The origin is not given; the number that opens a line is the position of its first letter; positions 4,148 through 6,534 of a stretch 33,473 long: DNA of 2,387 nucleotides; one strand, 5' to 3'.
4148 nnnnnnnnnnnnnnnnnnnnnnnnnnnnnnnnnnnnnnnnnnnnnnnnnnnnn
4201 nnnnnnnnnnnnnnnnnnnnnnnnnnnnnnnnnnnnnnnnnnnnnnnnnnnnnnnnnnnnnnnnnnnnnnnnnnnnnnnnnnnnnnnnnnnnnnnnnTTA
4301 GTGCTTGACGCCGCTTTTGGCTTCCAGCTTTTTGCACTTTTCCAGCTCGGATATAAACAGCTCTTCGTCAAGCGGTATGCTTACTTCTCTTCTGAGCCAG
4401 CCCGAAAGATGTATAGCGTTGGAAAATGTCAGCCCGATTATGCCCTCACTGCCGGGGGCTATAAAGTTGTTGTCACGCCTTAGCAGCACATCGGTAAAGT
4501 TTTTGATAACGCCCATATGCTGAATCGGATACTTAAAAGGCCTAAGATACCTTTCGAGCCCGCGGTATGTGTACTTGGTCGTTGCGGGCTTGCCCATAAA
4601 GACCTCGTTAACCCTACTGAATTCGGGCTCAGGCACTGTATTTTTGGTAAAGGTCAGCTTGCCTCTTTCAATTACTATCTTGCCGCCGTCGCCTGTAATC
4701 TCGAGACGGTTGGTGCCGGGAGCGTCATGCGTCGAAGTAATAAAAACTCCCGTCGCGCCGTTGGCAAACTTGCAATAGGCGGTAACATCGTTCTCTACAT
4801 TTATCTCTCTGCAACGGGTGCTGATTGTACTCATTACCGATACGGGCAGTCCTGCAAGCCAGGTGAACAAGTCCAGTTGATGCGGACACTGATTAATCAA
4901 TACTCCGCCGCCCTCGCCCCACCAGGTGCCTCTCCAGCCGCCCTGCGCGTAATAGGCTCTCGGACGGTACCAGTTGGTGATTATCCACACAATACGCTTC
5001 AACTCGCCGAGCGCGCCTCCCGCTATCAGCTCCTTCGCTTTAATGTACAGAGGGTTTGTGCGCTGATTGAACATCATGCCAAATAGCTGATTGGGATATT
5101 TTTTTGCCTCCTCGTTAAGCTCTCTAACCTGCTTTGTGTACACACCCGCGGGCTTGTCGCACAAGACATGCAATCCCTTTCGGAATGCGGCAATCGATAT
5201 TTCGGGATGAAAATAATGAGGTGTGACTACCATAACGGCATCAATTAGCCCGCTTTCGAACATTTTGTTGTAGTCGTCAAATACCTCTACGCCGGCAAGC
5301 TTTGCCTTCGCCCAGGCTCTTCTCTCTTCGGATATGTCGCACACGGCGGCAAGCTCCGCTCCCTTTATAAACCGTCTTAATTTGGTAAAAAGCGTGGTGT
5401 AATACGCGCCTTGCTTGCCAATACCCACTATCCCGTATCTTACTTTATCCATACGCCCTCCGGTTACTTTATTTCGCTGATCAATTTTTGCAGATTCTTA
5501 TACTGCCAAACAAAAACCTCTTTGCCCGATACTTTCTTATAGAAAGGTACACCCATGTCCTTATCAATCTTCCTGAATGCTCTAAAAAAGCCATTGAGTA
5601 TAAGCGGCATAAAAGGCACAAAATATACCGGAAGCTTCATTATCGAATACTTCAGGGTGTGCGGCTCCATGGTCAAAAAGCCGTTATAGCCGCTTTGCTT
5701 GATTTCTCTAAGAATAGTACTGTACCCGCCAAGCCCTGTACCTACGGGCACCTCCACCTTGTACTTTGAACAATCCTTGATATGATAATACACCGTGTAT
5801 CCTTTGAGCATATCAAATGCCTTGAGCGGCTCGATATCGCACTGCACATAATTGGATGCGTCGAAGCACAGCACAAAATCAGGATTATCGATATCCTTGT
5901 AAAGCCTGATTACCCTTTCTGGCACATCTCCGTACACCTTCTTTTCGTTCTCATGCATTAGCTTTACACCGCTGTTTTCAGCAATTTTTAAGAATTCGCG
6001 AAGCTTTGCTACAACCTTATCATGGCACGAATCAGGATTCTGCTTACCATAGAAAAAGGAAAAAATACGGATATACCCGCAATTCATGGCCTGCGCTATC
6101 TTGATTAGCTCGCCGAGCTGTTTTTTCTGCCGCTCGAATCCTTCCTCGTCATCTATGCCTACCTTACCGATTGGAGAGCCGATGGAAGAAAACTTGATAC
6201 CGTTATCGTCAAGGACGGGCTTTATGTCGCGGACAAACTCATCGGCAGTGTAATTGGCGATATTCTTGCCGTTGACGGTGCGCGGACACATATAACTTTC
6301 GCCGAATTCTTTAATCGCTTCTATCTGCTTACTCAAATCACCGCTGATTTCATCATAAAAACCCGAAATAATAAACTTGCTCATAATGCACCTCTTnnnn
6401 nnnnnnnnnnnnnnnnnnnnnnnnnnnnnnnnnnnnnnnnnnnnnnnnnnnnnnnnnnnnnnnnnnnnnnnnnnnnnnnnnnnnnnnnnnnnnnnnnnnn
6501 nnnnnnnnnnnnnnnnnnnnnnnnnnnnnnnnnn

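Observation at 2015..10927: Hexuronide-type operon with no glycoside hydrolase, carrying two Gfo/Idh/MocA + TIM-barrel pairs between a GPH transporter and uxaC-uxuA-uxuB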

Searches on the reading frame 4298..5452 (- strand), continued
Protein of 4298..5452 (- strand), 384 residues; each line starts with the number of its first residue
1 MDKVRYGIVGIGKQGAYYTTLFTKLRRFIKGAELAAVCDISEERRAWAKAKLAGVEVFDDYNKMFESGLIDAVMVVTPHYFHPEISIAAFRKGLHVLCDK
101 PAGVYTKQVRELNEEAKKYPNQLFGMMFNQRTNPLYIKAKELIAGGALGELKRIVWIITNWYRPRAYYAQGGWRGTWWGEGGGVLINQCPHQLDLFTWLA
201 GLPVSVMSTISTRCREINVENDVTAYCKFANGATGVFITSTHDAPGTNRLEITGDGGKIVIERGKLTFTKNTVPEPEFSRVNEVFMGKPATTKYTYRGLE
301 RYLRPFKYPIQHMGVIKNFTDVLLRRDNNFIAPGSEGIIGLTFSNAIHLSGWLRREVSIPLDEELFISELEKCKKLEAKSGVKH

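Call 75: find_encoding_contigs(protein=P0003, flank=9000, max_places=2)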
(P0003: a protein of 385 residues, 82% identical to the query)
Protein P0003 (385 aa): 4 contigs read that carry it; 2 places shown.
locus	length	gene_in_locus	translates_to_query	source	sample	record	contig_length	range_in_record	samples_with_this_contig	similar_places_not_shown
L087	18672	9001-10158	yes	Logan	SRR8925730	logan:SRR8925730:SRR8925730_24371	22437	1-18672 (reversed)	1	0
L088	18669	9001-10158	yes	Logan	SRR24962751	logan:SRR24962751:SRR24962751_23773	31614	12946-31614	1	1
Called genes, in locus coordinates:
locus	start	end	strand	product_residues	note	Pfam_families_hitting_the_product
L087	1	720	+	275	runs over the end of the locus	PF02749:QRPTase_N, PF01729:QRPTase_C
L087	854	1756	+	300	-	PF01381:HTH_3, PF12844:HTH_19, PF13443:HTH_26 (faint), PF13560:HTH_31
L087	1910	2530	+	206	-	-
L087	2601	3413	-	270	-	PF02311:AraC_binding, PF00165:HTH_AraC (weak), PF12833:HTH_18, PF00165:HTH_AraC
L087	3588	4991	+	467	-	PF02614:UxaC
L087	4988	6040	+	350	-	PF03786:UxuA, PF01261:AP_endonuc_2 (weak)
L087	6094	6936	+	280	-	PF00106:adh_short, PF13561:adh_short_C2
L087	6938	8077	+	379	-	PF01408:GFO_IDH_MocA, PF02894:GFO_IDH_MocA_C, PF22725:GFO_IDH_MocA_C3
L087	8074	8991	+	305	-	PF01261:AP_endonuc_2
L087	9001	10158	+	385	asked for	PF01408:GFO_IDH_MocA, PF02894:GFO_IDH_MocA_C, PF22725:GFO_IDH_MocA_C3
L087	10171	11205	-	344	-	PF10340:Say1_Mug180, PF07859:Abhydrolase_3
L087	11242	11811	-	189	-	PF12822:ECF_trnsprt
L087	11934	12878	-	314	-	PF00294:PfkB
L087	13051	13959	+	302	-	PF00561:Abhydrolase_1, PF12146:Hydrolase_4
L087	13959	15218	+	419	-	PF09861:Lar_N, PF21113:LarA_C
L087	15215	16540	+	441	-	PF01266:DAO (faint), PF04820:Trp_halogenase (faint), PF13450:NAD_binding_8 (weak)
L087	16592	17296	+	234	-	PF10694:DUF2500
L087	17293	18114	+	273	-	PF00753:Lactamase_B, PF23023:Anti-Pycsar_Apyc1 (weak)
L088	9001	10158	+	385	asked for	PF01408:GFO_IDH_MocA, PF02894:GFO_IDH_MocA_C, PF22725:GFO_IDH_MocA_C3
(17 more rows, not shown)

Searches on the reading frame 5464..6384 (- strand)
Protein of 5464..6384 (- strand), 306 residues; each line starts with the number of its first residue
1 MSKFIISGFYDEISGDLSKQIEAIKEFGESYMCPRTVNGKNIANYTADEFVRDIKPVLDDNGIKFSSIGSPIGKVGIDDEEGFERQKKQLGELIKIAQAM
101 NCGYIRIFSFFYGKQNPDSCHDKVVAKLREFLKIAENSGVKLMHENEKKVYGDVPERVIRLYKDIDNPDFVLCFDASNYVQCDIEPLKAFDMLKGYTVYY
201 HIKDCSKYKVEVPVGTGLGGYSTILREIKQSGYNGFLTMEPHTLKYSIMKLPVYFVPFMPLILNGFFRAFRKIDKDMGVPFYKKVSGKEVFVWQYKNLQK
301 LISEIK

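Call 4: search_protein_families(library=pfam, proteins=[window:5464-6384:-])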
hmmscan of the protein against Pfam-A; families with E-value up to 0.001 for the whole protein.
window:5464-6384:- (306 aa): 1 family
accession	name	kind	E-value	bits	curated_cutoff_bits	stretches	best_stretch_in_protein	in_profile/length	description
PF01261.30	AP_endonuc_2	-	2.5e-27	96.6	31.1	1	42-242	22-230/249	Xylose isomerase-like TIM barrel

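Call 5: search_protein_families(library=ncbifam, proteins=[window:5464-6384:-], max_evalue=0.00001)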
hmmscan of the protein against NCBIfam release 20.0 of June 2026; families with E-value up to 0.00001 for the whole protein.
window:5464-6384:- (306 aa): 4 families
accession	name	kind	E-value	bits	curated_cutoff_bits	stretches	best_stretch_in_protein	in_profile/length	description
NF007360.0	PRK09856.1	equivalog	3.7e-09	36.5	305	1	93-243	95-250/276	fructoselysine 3-epimerase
NF009688.0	PRK13209.1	subfamily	9e-09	34.7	317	1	76-240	87-253/286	L-ribulose-5-phosphate 3-epimerase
NF009689.0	PRK13210.1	subfamily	5.1e-06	25.9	200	1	76-242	83-257/286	L-ribulose-5-phosphate 3-epimerase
TIGR00542.1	hxl6Piso_put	equivalog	8.8e-06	25.2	272.15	0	83-240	89-248/279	L-ribulose-5-phosphate 3-epimerase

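Call 9: search_solved_structures(query=window:5464-6384:-, max_evalue=0.01)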
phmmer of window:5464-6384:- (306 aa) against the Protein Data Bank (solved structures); distinct sequences matched with E-value up to 0.01: 3.
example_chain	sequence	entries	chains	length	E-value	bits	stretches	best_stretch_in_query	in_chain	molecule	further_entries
3wqo_A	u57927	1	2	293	1.2e-07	34.4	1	122-248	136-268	Uncharacterized protein MJ1311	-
5tnv_A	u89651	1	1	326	1.2e-05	27.9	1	11-208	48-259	AP endonuclease, family protein 2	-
4kw2_A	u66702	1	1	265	0.00044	22.7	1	167-250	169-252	Uncharacterized protein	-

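Call 60: find_homologous_proteins(query=window:5464-6384:-, max_evalue=1e-10)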
Query window:5464-6384:- (306 aa): 1980 proteins with E <= 1e-10 among 3241 candidates; the best 120 are listed.
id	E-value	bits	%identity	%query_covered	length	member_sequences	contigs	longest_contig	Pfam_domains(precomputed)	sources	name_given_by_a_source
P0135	7.4e-205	697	100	100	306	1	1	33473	PF01261.31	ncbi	-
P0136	1.3e-159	548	76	99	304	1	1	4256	PF01261.31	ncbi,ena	-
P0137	6.1e-158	543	76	99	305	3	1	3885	PF01261.31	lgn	-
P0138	2.1e-155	535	76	99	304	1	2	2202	PF01261.31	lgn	-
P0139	2.7e-155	534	75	100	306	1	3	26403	PF01261.31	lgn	-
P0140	1.4e-147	509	71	99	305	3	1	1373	PF01261.31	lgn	-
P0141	1.2e-144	499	71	99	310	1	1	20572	PF01261.31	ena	-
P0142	3.3e-143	494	70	100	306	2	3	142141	PF01261.31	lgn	-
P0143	1.7e-141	489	70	99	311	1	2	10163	PF01261.31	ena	-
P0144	4.2e-141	488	71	96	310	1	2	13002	PF01261.31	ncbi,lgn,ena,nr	ncbi:MAG: sugar phosphate isomerase/epimerase [Clostridia bacterium]|nr:sugar phosphate isomerase/ep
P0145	1.6e-140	486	69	99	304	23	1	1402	PF01261.31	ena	-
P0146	3.1e-140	485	71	96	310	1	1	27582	PF01261.31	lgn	-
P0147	9.3e-140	483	67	99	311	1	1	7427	PF01261.31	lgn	-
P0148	5.0e-139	481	69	99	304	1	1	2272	PF01261.31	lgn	-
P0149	1.3e-138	479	68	99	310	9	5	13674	PF01261.31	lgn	-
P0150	1.4e-138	479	68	99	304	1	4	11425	PF01261.31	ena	-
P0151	2.3e-138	479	68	99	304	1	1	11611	PF01261.31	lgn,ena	-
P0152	3.2e-138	478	68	99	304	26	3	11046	PF01261.31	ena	-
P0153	7.9e-138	477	67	99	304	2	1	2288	PF01261.31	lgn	-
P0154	8.5e-138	477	69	99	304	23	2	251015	PF01261.31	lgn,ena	-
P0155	1.2e-137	476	67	99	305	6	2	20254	PF01261.31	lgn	-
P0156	2.3e-137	475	68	99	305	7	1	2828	PF01261.31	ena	-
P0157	2.3e-137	475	67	99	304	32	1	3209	PF01261.31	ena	-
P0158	5.0e-137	474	68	99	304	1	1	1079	PF01261.31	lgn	-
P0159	5.7e-137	474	67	99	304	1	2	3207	PF01261.31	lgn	-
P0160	8.9e-137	473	68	99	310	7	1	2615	PF01261.31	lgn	-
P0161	1.3e-136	473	68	99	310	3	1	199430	PF01261.31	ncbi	-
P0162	2.2e-136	472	67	99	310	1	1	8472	PF01261.31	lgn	-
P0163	2.4e-136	472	67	99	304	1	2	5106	PF01261.31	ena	-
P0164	6.4e-136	471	67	99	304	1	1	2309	PF01261.31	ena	-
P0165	6.4e-136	471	67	99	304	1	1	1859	PF01261.31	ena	-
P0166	6.8e-136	470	67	99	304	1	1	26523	PF01261.31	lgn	-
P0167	7.9e-136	470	67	99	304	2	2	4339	PF01261.31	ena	-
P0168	1.1e-135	470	65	98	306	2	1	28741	PF01261.31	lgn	-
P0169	1.9e-135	469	64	98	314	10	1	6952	PF01261.31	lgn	-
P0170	3.7e-135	468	67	99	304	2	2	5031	PF01261.31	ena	-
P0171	4.8e-135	468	68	99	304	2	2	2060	PF01261.31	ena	-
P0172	5.6e-135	467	68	98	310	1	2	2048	PF01261.31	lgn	-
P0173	8.0e-135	467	68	99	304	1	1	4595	PF01261.31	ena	-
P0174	1.2e-134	466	67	99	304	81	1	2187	PF01261.31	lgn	-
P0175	1.6e-134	466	65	99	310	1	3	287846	PF01261.31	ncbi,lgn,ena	-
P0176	2.7e-134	465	66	99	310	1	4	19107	PF01261.31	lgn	-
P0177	3.5e-134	465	66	99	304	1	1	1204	PF01261.31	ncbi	-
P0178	3.8e-134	465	67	99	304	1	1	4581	PF01261.31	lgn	-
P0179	6.0e-134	464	65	99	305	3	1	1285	PF01261.31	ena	-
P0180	6.1e-134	464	67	99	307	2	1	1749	PF01261.31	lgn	-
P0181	7.6e-134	464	65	97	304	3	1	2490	PF01261.31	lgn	-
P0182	1.5e-133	463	67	99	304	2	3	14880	PF01261.31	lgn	-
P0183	1.8e-133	462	66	99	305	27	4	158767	PF01261.31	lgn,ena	-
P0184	3.4e-133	462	65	99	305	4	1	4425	PF01261.31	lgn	-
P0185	3.9e-133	461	67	98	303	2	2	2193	PF01261.31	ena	-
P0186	2.1e-132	459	66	99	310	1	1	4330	PF01261.31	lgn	-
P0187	3.9e-132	458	65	98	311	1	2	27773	PF01261.31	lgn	-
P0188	4.2e-132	458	65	99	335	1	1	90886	PF01261.31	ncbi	-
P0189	1.1e-131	457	64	99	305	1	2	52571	PF01261.31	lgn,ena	-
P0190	4.5e-131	455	65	100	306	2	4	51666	PF01261.31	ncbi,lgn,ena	-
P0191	5.0e-131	454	64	99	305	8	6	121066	PF01261.31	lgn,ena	-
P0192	5.1e-131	454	65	100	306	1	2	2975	PF01261.31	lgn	-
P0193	5.4e-131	454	66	99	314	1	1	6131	PF01261.31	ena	-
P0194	5.6e-131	454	64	99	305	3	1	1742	PF01261.31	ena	-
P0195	1.4e-130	453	63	99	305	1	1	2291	PF01261.31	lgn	-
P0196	3.3e-130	452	64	99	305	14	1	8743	PF01261.31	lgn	-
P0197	3.6e-130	452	64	99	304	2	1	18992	PF01261.31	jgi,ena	-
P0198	6.1e-130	451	64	99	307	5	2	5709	PF01261.31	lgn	-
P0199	8.4e-130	450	64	100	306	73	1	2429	PF01261.31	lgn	-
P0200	2.1e-129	449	64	99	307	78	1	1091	PF01261.31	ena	-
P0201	2.4e-129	449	63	100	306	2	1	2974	PF01261.31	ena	-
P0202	4.2e-129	448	65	100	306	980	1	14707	PF01261.31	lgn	-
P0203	7.4e-129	447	63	100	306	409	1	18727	PF01261.31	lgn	-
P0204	9.2e-129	447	65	99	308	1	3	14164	PF01261.31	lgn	-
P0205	1.7e-128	446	66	97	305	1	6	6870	PF01261.31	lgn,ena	-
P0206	2.4e-128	446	64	100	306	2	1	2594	PF01261.31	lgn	-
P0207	3.0e-128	445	64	100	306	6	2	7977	PF01261.31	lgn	-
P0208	3.4e-128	445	63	100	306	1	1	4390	PF01261.31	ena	-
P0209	4.7e-128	445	64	99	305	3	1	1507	PF01261.31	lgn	-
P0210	7.2e-128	444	63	100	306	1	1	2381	PF01261.31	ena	-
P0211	7.5e-128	444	64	98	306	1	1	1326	PF01261.31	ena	-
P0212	7.8e-128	444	62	97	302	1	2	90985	PF01261.31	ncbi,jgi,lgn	jgi:sugar phosphate isomerase/epimerase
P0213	1.5e-127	443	62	100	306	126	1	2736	PF01261.31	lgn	-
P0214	1.6e-127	443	64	98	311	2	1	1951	PF01261.31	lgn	-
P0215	4.2e-127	442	62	99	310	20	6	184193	PF01261.31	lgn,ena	-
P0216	4.2e-127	442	62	99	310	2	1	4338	PF01261.31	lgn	-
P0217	5.0e-127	441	63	98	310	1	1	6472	PF01261.31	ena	-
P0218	1.4e-126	440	63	98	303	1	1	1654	PF01261.31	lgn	-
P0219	1.6e-126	440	63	99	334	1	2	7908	PF01261.31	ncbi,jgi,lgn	-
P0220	2.3e-126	439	61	99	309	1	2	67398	PF01261.31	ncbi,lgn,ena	-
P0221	2.9e-126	439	63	100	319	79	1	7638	PF01261.31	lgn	-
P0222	3.8e-126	438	60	99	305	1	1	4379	PF01261.31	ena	-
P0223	7.4e-126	437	62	100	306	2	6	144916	PF01261.31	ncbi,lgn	-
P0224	8.8e-126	437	63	100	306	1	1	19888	PF01261.31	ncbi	-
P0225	1.0e-125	437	60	99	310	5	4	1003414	PF01261.31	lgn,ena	-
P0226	1.1e-125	437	63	100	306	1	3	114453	PF01261.31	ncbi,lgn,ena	-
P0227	1.4e-125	437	62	98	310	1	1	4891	PF01261.31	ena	-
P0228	1.7e-125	436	61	99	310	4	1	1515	PF01261.31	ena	-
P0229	2.6e-125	436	61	99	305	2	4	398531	PF01261.31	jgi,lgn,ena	-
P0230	7.7e-125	434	61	98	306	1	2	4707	PF01261.31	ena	-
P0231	1.4e-124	433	62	98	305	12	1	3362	PF01261.31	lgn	-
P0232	1.8e-123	430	61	98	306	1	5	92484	PF01261.31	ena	-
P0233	6.2e-123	428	61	100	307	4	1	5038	PF01261.31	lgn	-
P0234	8.4e-123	427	61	99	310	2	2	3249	PF01261.31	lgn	-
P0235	1.5e-122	427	61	98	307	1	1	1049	PF01261.31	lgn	-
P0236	1.4e-121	423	62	99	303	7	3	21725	PF01261.31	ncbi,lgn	-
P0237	8.3e-120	418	60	98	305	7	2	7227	PF01261.31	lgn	-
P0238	2.2e-119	416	60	98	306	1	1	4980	PF01261.31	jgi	-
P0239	7.8e-119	414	61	98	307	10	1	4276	PF01261.31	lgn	-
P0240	1.1e-118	414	59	99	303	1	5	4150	PF01261.31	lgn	-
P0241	2.6e-118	413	59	99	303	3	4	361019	PF01261.31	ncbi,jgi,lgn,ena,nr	ncbi:MAG TPA: sugar phosphate isomerase/epimerase [Clostridiales bacterium]|nr:sugar phosphate isome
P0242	1.2e-117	411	59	98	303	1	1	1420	PF01261.31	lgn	-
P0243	2.0e-116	407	59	98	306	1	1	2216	PF01261.31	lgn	-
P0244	2.5e-116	406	58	98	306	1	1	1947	PF01261.31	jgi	-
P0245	2.1e-115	403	60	97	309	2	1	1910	PF01261.31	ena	-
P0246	2.6e-115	403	63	90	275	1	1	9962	PF01261.31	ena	-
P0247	3.4e-114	399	59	97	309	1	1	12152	PF01261.31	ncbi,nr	ncbi:MAG: sugar phosphate isomerase/epimerase [Clostridia bacterium]|nr:sugar phosphate isomerase/ep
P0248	1.8e-112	394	59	99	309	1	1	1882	PF01261.31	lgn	-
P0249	6.3e-112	392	57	98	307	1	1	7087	PF01261.31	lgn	-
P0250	7.0e-112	392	57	98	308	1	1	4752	PF01261.31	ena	-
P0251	1.8e-110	387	56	97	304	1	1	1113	PF01261.31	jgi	-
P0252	2.3e-110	387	57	98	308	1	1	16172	PF01261.31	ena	-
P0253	7.4e-110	385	55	98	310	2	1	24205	PF01261.31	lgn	-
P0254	1.9e-108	380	56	99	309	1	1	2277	PF01261.31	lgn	-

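Call 71: predict_structure(alignment_id=A2)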
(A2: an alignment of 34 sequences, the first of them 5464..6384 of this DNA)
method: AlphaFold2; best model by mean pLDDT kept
length: 306 residues; sequences in the alignment: 34
mean_pLDDT: 95.4   pTM: 0.91
mean pLDDT of the five models: 95.4, 95.2, 95.0, 94.9, 90.9
residues with pLDDT >= 90: 294; 70-90: 10; 50-70: 2; < 50: 0
segments of 3 or more residues with pLDDT < 50: none
pLDDT, mean of each block of 10 residues (from residue 1): 90 95 97 95 97 98 95 94 98 98 97 96 98 97 96 97 97 97 97 96 96 95 96 94 86 95 96 96 93 96 89
secondary structure, 60 per line:
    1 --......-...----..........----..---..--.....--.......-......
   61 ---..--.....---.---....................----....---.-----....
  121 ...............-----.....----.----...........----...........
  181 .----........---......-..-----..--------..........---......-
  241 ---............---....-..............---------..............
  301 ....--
elements in order: E3-8 H17-26 H47-53 H55-60 E68-72 H80-99 E104-107 H117-135 E141-145 H155-165 E170-175 H176-181 H186-193 E197-202 H221-230 E234-239 H244-255 H259-262 H264-277 H287-304

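Call 73: fold_search(model_id=the predicted structure, library=pdb)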
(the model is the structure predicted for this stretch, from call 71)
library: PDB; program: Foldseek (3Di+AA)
matches with E <= 10: 1860; with E <= 0.001: 349
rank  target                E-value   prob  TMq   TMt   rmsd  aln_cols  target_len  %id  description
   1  5tnv                  9.0e-12  1.00  0.65  0.65   5.1       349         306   17  Crystal Structure of a Xylose isomerase-like TIM barrel Protein from Mycobacterium smegmatis in Complex with Magnesium (released 2016-11-09)
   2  4pfh_A                2.6e-11  1.00  0.69  0.70   5.4       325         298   15  Crystal structure of engineered D-tagatose 3-epimerase PcDTE-IDF8 (released 2014-10-22)
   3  4pfh_B                3.3e-11  1.00  0.69  0.72   5.5       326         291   15  Crystal structure of engineered D-tagatose 3-epimerase PcDTE-IDF8 (released 2014-10-22)
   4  8z1i_A                3.9e-11  1.00  0.68  0.76   4.3       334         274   16  Crystal structure of the isomerase Art22 with ethylene glycol (released 2025-04-16)
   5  4q7i_A                3.9e-11  1.00  0.69  0.71   5.4       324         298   14  Crystal structure of engineered thermostable D-tagatose 3-epimerase PcDTE-Var8 (released 2014-10-22)
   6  7erm_A                4.2e-11  1.00  0.64  0.68   6.4       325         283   12  Crystal structure of D-allulose 3-epimerase from Agrobacterium sp. SUL3 (released 2022-05-11)
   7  9koj_A                4.7e-11  1.00  0.67  0.73   4.2       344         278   16  Crystal structure of the isomerase Art22 (released 2025-07-30)
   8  4ytr_B                5.2e-11  1.00  0.67  0.69   5.2       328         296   14  Crystal structure of D-tagatose 3-epimerase C66S from Pseudomonas cichorii in complex with 1-deoxy L-tagatose (released 2016-03-23)
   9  8z1i_B                8.2e-11  1.00  0.66  0.74   4.3       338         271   16  Crystal structure of the isomerase Art22 with ethylene glycol (released 2025-04-16)
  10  3cqj_A                8.2e-11  1.00  0.65  0.71   6.9       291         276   16  Crystal Structure of L-xylulose-5-phosphate 3-epimerase UlaE (form B) complex with Zn2+ (released 2008-11-25)
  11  3cqj_B                8.7e-11  1.00  0.65  0.72   7.0       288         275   15  Crystal Structure of L-xylulose-5-phosphate 3-epimerase UlaE (form B) complex with Zn2+ (released 2008-11-25)
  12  4xsl_A                1.2e-10  1.00  0.67  0.69   5.3       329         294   14  Crystal strcutre of D-tagatose 3-epimerase C66S from Pseudomonas cichorii in complex with glycerol (released 2016-01-27)
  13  3cqi_A                1.2e-10  1.00  0.65  0.71   7.0       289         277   16  Crystal Structure of L-xylulose-5-phosphate 3-epimerase UlaE (form B) complex with sulfate (released 2008-11-25)
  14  8xiv                  1.3e-10  1.00  0.66  0.69   5.8       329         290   16  Production of D-psicose (released 2024-12-25)
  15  3cqi_B                1.4e-10  1.00  0.65  0.72   7.3       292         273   16  Crystal Structure of L-xylulose-5-phosphate 3-epimerase UlaE (form B) complex with sulfate (released 2008-11-25)
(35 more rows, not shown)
